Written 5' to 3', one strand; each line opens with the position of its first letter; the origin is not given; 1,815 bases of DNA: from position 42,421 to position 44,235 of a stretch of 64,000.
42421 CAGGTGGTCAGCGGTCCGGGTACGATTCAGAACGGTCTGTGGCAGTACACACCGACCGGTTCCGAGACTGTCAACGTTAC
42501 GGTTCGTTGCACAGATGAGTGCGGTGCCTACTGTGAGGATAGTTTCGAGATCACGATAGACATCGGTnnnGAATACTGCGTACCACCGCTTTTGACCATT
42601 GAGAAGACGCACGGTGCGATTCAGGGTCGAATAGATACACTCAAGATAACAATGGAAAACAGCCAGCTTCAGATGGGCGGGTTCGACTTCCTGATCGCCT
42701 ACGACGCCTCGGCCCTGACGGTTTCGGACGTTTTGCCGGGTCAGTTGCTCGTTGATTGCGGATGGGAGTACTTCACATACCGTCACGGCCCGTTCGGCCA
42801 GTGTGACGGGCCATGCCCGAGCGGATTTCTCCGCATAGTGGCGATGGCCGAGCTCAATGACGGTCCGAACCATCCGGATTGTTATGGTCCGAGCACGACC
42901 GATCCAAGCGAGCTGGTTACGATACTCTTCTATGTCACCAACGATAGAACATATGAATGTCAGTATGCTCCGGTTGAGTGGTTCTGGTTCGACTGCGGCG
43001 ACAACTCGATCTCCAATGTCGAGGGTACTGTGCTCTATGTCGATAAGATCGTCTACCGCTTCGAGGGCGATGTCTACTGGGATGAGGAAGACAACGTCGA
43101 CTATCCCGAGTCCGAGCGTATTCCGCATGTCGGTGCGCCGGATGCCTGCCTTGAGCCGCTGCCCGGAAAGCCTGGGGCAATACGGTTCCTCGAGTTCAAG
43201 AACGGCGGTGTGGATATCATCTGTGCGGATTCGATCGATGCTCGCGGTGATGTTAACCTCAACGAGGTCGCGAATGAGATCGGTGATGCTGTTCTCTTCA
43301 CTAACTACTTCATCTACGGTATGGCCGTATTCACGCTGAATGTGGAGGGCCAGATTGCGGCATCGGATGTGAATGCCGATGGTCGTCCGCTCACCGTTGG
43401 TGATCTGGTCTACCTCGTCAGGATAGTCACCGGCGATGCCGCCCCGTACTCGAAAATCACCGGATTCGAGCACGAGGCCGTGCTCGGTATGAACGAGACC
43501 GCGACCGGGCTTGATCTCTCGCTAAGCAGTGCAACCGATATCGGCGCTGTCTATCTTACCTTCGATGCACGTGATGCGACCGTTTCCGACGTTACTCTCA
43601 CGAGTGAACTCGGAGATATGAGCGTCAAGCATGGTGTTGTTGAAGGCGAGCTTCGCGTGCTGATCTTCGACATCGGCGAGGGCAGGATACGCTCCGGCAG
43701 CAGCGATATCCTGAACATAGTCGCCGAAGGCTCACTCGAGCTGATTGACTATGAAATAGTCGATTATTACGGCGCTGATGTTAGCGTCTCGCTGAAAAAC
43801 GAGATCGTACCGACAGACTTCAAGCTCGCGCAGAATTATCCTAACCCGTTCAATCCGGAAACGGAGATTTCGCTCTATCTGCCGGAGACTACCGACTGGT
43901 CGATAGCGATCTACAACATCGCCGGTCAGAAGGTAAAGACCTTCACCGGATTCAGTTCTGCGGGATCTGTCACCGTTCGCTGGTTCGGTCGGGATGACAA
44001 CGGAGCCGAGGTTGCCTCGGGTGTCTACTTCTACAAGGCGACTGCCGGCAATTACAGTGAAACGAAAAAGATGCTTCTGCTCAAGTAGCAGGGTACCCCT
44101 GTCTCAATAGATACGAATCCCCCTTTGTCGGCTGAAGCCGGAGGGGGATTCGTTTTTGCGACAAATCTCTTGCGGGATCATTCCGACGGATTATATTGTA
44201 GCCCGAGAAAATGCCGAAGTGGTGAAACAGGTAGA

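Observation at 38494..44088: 1864-aa T9SS-targeted scaffold-like protein combining DUF4114-like, HYR, Cys-rich repeats and cohesin-dockerin-cohesin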

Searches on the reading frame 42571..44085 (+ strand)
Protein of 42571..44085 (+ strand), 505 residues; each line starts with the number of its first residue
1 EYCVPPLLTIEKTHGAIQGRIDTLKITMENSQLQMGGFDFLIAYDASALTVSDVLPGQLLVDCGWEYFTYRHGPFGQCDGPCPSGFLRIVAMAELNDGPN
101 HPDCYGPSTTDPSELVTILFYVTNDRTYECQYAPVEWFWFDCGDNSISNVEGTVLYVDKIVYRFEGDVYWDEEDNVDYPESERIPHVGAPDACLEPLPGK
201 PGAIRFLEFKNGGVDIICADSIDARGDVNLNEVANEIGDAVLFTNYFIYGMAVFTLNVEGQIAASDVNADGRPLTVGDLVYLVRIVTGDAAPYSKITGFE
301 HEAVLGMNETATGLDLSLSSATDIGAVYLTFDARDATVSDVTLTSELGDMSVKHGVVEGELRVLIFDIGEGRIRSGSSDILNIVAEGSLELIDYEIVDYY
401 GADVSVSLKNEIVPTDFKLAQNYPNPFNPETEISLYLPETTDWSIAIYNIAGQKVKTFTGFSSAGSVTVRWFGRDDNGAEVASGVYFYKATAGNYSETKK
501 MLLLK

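Call 8: find_homologous_proteins(query=window:42571-44085:+, max_evalue=0.001)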
Query window:42571-44085:+ (505 aa): 3818 proteins with E <= 0.001 among 8000 candidates; the best 120 are listed.
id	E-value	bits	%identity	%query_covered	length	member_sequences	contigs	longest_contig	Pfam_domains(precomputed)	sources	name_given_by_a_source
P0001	5.7e-200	684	58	100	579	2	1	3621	PF18962.8,PF13860.13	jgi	jgi:hypothetical protein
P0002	1.8e-196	672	57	99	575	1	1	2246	PF13585.13,PF18962.8,PF13860.13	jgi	jgi:hypothetical protein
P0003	7.0e-177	608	53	99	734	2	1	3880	PF13585.13,PF18962.8,PF13860.13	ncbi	-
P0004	5.7e-172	591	53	99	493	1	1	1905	PF13585.13,PF18962.8,PF13860.13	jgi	jgi:hypothetical protein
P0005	2.8e-169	583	52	99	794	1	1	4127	PF13585.13,PF18962.8,PF13860.13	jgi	jgi:hypothetical protein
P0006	2.5e-168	579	53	99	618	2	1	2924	PF18962.8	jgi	jgi:hypothetical protein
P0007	4.0e-167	575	53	99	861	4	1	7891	PF18962.8,PF05345.19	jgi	jgi:hypothetical protein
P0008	8.4e-164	564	52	99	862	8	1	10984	PF18962.8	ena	-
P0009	3.2e-163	563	51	99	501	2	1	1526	PF18962.8,PF13860.13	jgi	jgi:hypothetical protein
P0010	3.5e-162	559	51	99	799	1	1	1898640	PF07495.20,PF22352.3,PF13585.13,PF17963.8,PF18962.8,PF17803.8,PF13860.13,PF18911.7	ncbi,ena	-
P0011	4.1e-162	559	51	99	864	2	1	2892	PF18962.8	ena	-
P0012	2.7e-160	553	51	95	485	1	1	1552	PF18962.8,PF13860.13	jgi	jgi:hypothetical protein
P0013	5.8e-160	552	50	99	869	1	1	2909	PF18962.8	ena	-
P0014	6.0e-160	552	51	100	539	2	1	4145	PF13585.13,PF18962.8,PF13860.13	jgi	jgi:hypothetical protein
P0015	7.1e-159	548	53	99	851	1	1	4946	PF18962.8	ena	-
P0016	4.5e-156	539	49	99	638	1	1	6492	PF13585.13,PF18962.8,PF13860.13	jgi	jgi:hypothetical protein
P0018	2.9e-154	533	50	98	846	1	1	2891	PF18962.8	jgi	jgi:hypothetical protein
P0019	7.7e-154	532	50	98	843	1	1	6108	PF18962.8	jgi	-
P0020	1.1e-153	531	51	99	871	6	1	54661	PF13385.14,PF18962.8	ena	-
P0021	1.2e-152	528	50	99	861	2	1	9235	PF00963.25,PF13860.13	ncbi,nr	ncbi:MAG: FlgD immunoglobulin-like domain containing protein [candidate division Zixibacteria bacter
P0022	3.8e-152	526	50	99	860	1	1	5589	PF18962.8,PF13860.13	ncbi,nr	ncbi:MAG: T9SS type A sorting domain-containing protein [candidate division Zixibacteria bacterium]|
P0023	5.5e-152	526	49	100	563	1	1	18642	PF18962.8,PF13860.13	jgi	jgi:hypothetical protein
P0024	1.4e-151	524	49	100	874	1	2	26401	PF18962.8,PF13860.13,PF18884.6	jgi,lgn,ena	-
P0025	1.7e-151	524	51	99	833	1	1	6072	PF18962.8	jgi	-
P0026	3.7e-151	523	50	99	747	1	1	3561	PF18962.8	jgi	jgi:hypothetical protein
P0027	3.8e-151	523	50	99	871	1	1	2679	PF18962.8,PF13860.13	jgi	jgi:hypothetical protein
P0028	5.8e-151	522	49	99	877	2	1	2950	PF18962.8,PF13860.13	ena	-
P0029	3.3e-150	520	51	98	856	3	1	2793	PF18962.8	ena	-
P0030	4.8e-150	519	50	99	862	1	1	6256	PF18962.8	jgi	jgi:hypothetical protein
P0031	9.3e-150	518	50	99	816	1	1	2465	PF18962.8,PF13860.13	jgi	jgi:hypothetical protein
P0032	1.8e-149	517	49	99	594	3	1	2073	PF13585.13,PF18962.8,PF13860.13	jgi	jgi:hypothetical protein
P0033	2.1e-149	517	49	98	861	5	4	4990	PF18962.8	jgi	jgi:hypothetical protein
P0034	2.4e-149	517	50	99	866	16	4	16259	PF18962.8,PF13860.13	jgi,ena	jgi:hypothetical protein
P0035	2.5e-148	513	48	99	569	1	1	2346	PF18962.8,PF13860.13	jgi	jgi:hypothetical protein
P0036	2.5e-148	513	50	99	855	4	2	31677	PF18962.8,PF13860.13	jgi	-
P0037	1.1e-147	511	49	99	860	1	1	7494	PF18962.8,PF05345.19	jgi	-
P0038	1.1e-147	511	53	89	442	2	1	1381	PF18962.8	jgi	jgi:hypothetical protein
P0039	1.2e-147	511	49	99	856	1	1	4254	PF17963.8,PF00963.25,PF18962.8,PF05345.19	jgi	-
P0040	1.7e-147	511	48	99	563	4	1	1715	PF18962.8,PF13860.13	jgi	jgi:hypothetical protein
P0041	3.8e-147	510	49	99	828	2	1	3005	PF18962.8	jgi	jgi:hypothetical protein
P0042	5.3e-147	509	48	98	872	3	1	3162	PF18962.8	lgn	-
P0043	1.2e-146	508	50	99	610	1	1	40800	PF18962.8,PF13860.13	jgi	jgi:hypothetical protein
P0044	1.8e-146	507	49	98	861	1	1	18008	PF18962.8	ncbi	-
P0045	2.0e-146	507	49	100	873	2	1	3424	PF18962.8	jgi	jgi:hypothetical protein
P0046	2.3e-146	507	48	99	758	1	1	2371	PF18962.8,PF13860.13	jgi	jgi:hypothetical protein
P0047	3.5e-146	506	49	99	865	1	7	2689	PF13585.13,PF18962.8,PF13860.13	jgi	jgi:hypothetical protein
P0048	3.9e-146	506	48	99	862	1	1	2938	PF18962.8,PF13860.13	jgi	jgi:hypothetical protein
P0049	4.5e-146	506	48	99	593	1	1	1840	PF18962.8,PF13860.13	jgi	jgi:hypothetical protein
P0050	4.8e-146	506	48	99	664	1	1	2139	PF18962.8,PF13860.13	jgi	jgi:hypothetical protein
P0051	6.8e-146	505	48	99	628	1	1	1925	PF18962.8,PF13860.13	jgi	jgi:hypothetical protein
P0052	8.0e-146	505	48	99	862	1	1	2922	PF18962.8,PF13860.13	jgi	jgi:hypothetical protein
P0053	8.6e-146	505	50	99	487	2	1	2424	PF18962.8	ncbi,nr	ncbi:MAG: T9SS type A sorting domain-containing protein [candidate division Zixibacteria bacterium]|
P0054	1.2e-145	505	48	99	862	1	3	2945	PF18962.8,PF13860.13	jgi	jgi:hypothetical protein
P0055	1.8e-145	504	48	99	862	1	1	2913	PF18962.8,PF13860.13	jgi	jgi:hypothetical protein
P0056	2.9e-145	503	48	99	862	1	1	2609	PF18962.8,PF13860.13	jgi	jgi:hypothetical protein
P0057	4.2e-145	503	49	98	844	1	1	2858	PF18962.8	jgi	jgi:hypothetical protein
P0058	6.3e-145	502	49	99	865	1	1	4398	PF18962.8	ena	-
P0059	9.8e-145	502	48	100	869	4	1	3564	PF18962.8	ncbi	-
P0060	1.1e-144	501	47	99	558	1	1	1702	PF18962.8,PF13860.13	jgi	jgi:hypothetical protein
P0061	1.2e-144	501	50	99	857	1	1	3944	PF18962.8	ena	-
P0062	1.3e-144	501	50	99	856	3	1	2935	PF18962.8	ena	-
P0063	2.2e-144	500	47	99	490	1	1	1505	PF18962.8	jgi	jgi:hypothetical protein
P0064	2.7e-144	500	48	99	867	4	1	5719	PF18962.8,PF13860.13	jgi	jgi:hypothetical protein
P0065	2.9e-144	500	48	99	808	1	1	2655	PF18962.8,PF05345.19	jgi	jgi:hypothetical protein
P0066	3.3e-144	500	48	98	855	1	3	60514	PF18962.8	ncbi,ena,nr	ncbi:MAG: T9SS type A sorting domain-containing protein [candidate division Zixibacteria bacterium]|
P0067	3.9e-144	500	47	99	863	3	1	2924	PF00963.25,PF18962.8,PF13860.13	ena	-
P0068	5.1e-144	499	47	99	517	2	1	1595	PF13585.13,PF18962.8,PF13860.13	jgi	jgi:hypothetical protein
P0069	5.2e-144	499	48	100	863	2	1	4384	PF18962.8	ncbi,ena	-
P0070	5.2e-144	499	48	99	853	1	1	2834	PF18962.8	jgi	jgi:hypothetical protein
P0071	5.7e-144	499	51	99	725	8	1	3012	PF18962.8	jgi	-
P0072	6.8e-144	499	47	99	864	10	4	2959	PF00963.25,PF18962.8,PF13860.13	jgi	jgi:hypothetical protein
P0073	1.1e-143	498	47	99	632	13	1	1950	PF18962.8,PF13860.13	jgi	jgi:hypothetical protein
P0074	1.2e-143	498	47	100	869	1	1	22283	PF18962.8,PF13860.13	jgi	-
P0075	1.9e-143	497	49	99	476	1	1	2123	PF18962.8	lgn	-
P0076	1.9e-143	497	48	99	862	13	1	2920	PF18962.8,PF13860.13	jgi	-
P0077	2.5e-143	497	49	93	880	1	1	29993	PF18962.8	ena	-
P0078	8.4e-143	495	48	99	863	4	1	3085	PF18962.8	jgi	jgi:hypothetical protein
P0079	8.6e-143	495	49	99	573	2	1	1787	PF13585.13,PF18962.8,PF13860.13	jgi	jgi:hypothetical protein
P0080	9.3e-143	495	48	100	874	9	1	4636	PF18962.8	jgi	jgi:hypothetical protein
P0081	1.1e-142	495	50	93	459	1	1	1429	PF18962.8,PF13860.13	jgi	jgi:hypothetical protein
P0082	1.2e-142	495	47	98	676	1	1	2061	PF18962.8,PF13860.13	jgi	jgi:hypothetical protein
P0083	1.5e-142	494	48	99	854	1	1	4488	PF18962.8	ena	-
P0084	2.3e-142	494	47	100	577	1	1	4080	PF13585.13,PF18962.8,PF13860.13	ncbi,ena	-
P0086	4.1e-142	493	49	99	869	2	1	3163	PF00963.25,PF18962.8,PF13860.13,PF05345.19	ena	-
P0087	4.4e-142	493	48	99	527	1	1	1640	PF13585.13,PF18962.8,PF13860.13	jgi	jgi:hypothetical protein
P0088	4.4e-142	493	48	100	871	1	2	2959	PF13585.13,PF18962.8,PF13860.13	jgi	-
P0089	5.9e-142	492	47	100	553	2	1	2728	PF18962.8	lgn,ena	-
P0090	1.1e-141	492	47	99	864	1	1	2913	PF18962.8,PF13860.13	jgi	jgi:hypothetical protein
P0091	1.1e-141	491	47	99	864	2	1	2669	PF18962.8,PF13860.13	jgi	jgi:hypothetical protein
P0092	2.0e-141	491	48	99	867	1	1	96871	PF18962.8,PF13860.13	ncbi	-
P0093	7.7e-141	489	47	99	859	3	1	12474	PF18962.8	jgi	-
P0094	9.8e-141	488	47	99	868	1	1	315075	PF18962.8,PF13860.13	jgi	jgi:hypothetical protein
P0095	1.2e-140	488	47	99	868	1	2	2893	PF18962.8,PF13860.13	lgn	-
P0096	1.6e-140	488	47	99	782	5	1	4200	PF13585.13,PF17963.8,PF18962.8,PF13860.13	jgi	jgi:hypothetical protein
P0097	1.6e-140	488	48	93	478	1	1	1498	PF18962.8,PF13860.13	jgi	jgi:hypothetical protein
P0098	1.7e-140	488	47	99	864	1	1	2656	PF18962.8,PF13860.13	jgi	jgi:hypothetical protein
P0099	1.9e-140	487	49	99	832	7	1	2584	PF13585.13,PF18962.8,PF13860.13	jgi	jgi:hypothetical protein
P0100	4.0e-140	486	47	99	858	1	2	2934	PF00963.25,PF18962.8,PF13860.13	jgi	jgi:hypothetical protein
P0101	4.1e-140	486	48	98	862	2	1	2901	PF18962.8,PF13860.13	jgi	jgi:hypothetical protein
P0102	6.0e-140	486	48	99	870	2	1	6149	PF00963.25,PF18962.8,PF24908.1,PF13860.13,PF05345.19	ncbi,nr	ncbi:T9SS type A sorting domain-containing protein [candidate division GN15 bacterium]|nr:T9SS type 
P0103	6.3e-140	486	48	99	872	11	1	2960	PF18962.8,PF13860.13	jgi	jgi:hypothetical protein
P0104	6.6e-140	486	47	99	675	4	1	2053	PF18962.8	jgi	jgi:hypothetical protein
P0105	9.0e-140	485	48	99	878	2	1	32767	PF18962.8,PF13860.13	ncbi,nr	ncbi:MAG: T9SS type A sorting domain-containing protein [FCB group bacterium]|nr:T9SS type A sorting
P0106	1.0e-139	485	51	97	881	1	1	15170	PF18962.8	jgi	jgi:hypothetical protein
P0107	1.4e-139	485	47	99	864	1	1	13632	PF00963.25,PF18962.8,PF13860.13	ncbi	-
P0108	2.0e-139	484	48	99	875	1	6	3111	PF13585.13,PF17963.8,PF18962.8,PF13860.13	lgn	-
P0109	2.1e-139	484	47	99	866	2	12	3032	PF17963.8,PF00963.25,PF18962.8,PF13860.13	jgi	jgi:hypothetical protein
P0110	2.6e-139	484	49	98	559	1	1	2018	PF18962.8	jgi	jgi:hypothetical protein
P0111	2.8e-139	484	47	97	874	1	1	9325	PF18962.8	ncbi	ncbi:MAG: T9SS type A sorting domain-containing protein [Candidatus Zixiibacteriota bacterium]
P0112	3.3e-139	483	48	99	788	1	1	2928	PF18962.8,PF13860.13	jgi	jgi:hypothetical protein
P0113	9.2e-139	482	46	99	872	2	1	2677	PF00963.25,PF18962.8,PF13860.13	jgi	-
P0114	9.7e-139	482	48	99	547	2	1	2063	PF18962.8,PF13860.13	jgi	jgi:hypothetical protein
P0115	1.0e-138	482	47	99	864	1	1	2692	PF13585.13,PF18962.8,PF13860.13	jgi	-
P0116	1.1e-138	482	51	93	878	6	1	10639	PF18962.8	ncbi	-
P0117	2.0e-138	481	46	99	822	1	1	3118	PF18962.8,PF13860.13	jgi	jgi:hypothetical protein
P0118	2.3e-138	481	50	99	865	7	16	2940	PF13585.13,PF18962.8,PF13860.13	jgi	jgi:hypothetical protein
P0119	2.6e-138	480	49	99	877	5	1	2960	PF18962.8,PF13860.13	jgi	jgi:hypothetical protein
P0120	3.1e-138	480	50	99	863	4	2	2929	PF13585.13,PF18962.8,PF13860.13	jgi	jgi:hypothetical protein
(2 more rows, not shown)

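Call 20: search_solved_structures(query=A1, max_evalue=1, show_alignments=3)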
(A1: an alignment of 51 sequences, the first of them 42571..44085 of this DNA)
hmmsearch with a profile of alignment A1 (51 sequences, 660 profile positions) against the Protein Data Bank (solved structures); distinct sequences matched with E-value up to 1: 11.
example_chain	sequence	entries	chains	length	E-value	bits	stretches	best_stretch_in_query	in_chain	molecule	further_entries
3osv_A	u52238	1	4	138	0.00048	22.1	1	588-647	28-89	Flagellar basal-body rod modification protein FlgD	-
6za2_A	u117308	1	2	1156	0.021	16.7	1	578-658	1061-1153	Por secretion system protein porU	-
3c12_A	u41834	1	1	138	0.026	16.4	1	596-642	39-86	Flagellar protein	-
7eh9_A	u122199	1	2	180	0.047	15.5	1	591-648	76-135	Basal-body rod modification protein FlgD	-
5m11_A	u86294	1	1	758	0.062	15.1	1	578-642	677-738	Immunoreactive 84kD antigen PG93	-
7bhq_A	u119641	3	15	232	0.066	15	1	591-647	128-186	Basal-body rod modification protein FlgD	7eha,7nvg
1g1k_A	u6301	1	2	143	0.15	13.8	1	171-218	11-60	SCAFFOLDING PROTEIN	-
2vn5_A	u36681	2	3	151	0.15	13.8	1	171-218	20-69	SCAFFOLDING PROTEIN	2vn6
3ul4_B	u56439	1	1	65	0.41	12.4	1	381-442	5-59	Cellulosome enzyme, dockerin type I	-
8glj_D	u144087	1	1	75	0.87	11.3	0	578-657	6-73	Por secretion system C-terminal sorting domain-containing protein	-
4u9s_C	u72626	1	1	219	0.92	11.3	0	442-506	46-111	Na(+)-translocating NADH-quinone reductase subunit C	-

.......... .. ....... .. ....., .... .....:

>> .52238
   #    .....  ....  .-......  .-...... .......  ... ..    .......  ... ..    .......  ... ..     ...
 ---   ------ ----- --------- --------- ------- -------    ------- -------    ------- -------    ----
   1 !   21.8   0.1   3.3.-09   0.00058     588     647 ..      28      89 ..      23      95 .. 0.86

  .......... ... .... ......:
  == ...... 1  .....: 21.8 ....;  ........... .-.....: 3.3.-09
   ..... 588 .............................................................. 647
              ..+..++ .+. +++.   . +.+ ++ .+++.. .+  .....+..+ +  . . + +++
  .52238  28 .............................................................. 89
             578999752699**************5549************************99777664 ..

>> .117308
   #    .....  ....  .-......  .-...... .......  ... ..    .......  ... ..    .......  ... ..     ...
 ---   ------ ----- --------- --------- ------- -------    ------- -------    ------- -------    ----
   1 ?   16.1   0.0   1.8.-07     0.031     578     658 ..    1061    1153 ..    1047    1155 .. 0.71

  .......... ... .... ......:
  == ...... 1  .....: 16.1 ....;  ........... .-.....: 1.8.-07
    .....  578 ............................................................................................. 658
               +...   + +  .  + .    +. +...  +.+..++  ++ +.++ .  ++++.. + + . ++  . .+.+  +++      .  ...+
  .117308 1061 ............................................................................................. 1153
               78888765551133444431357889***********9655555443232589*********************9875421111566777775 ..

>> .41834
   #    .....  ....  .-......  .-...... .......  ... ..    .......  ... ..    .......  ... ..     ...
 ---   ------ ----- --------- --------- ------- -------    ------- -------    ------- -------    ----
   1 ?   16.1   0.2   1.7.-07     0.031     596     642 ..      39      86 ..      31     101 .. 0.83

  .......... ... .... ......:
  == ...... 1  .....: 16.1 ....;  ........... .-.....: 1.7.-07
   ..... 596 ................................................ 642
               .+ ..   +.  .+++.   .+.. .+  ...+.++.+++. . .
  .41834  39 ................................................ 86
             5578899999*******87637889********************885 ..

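Call 22: predict_structure(alignment_id=A1)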
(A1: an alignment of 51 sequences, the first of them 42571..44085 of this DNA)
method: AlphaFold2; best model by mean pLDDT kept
length: 505 residues; sequences in the alignment: 51
mean_pLDDT: 81.1   pTM: 0.49
mean pLDDT of the five models: 81.1, 81.0, 80.5, 80.2, 79.8
residues with pLDDT >= 90: 213; 70-90: 179; 50-70: 70; < 50: 43
segments of 3 or more residues with pLDDT < 50: 125-128, 219-238, 293-295, 412-414
pLDDT, mean of each block of 10 residues (from residue 1): 85 80 95 95 88 94 93 63 87 76 90 96 57 92 93 94 96 93 92 86 94 77 36 44 77 59 50 71 70 53 85 87 92 92 86 92 89 87 90 89 79 54 59 77 90 92 77 90 88 88 74
secondary structure, 60 per line:
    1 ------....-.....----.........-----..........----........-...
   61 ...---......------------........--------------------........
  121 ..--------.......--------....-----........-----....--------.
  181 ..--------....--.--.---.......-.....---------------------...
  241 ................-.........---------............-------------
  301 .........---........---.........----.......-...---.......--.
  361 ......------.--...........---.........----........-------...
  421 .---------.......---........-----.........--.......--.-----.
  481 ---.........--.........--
elements in order: E7-10 E12-16 E21-29 E35-44 E49-56 H58-63 E67-72 E85-92 E113-122 E131-137 E146-149 E155-162 E168-171 H191-194 E204-210 E212-216 H238-256 H258-266 H276-287 E301-309 E313-320 E324-332 E337-343 E351-357 E360-366 E376-386 E390-398 E403-410 E418-421 E431-437 E441-448 E454-462 E465-471 E484-492 E495-503

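Call 25: fold_search(model_id=the predicted structure, library=pdb)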
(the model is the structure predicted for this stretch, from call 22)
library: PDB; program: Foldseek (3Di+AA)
matches with E <= 10: 1881; with E <= 0.001: 179
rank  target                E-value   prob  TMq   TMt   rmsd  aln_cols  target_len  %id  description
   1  2w1n                  4.1e-08  1.00  0.16  0.31  19.7       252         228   12  cohesin and fibronectin type-III double module construct from the Clostridium perfringens glycoside hydrolase GH84C (released 2009-02-03)
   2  4fl4_C                6.1e-08  1.00  0.24  0.38  13.4       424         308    9  Scaffoldin conformation and dynamics revealed by a ternary complex from the Clostridium thermocellum cellulosome (released 2012-06-27)
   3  8jmw_A                9.9e-08  1.00  0.14  0.13  16.4       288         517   10  Fibril form of serine peptidase Vpr (released 2023-12-06)
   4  1g1k_A                1.8e-07  1.00  0.24  0.80   4.5       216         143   13  COHESIN MODULE FROM THE CELLULOSOME OF CLOSTRIDIUM CELLULOLYTICUM (released 2000-11-22)
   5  6kgc_A                2.3e-07  1.00  0.23  0.74   6.5       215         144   14  Crystal structure of CaDoc0917(R49D)-CaCohA2 complex at pH 5.4 (released 2020-07-08)
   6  6za2_A                3.5e-07  1.00  0.15  0.08  25.9       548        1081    9  Crystal structure of dimeric latent PorU from Porphyromonas gingivalis (released 2021-09-29)
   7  6kgf_A                5.2e-07  1.00  0.23  0.73   5.2       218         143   14  Crystal structure of CaDoc0917(R16D)-CaCohA2 complex at pH 8.2 (released 2020-07-08)
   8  2ccl_A                5.4e-07  1.00  0.22  0.67   5.9       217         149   13  THE S45A, T46A MUTANT OF THE TYPE I COHESIN-DOCKERIN COMPLEX FROM THE CELLULOSOME OF CLOSTRIDIUM THERMOCELLUM (released 2007-02-13)
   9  6kgd_A                6.4e-07  1.00  0.24  0.76   5.5       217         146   15  Crystal structure of CaDoc0917(R49D)-CaCohA2 complex at pH 8.0 (released 2020-07-08)
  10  6kge_A                6.8e-07  1.00  0.23  0.75   5.6       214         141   15  Crystal structure of CaDoc0917(R16D)-CaCohA2 complex at pH 5.5 (released 2020-07-08)
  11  6kgf_C                7.6e-07  1.00  0.23  0.71   4.6       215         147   15  Crystal structure of CaDoc0917(R16D)-CaCohA2 complex at pH 8.2 (released 2020-07-08)
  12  4fl4_L                7.6e-07  1.00  0.22  0.34  10.8       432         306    9  Scaffoldin conformation and dynamics revealed by a ternary complex from the Clostridium thermocellum cellulosome (released 2012-06-27)
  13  4dh2_C                8.9e-07  1.00  0.24  0.69   5.2       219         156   10  Crystal structure of Coh-OlpC(Cthe_0452)-Doc435(Cthe_0435) complex: A novel type I Cohesin-Dockerin complex from Clost (released 2012-11-28)
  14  6za2_B                1.0e-06  1.00  0.15  0.08  25.8       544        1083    9  Crystal structure of dimeric latent PorU from Porphyromonas gingivalis (released 2021-09-29)
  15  4mmz_A                1.6e-06  0.90  0.14  0.09  24.3       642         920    8  Integrin AlphaVBeta3 ectodomain bound to an antagonistic tenth domain of Fibronectin (released 2014-03-26)
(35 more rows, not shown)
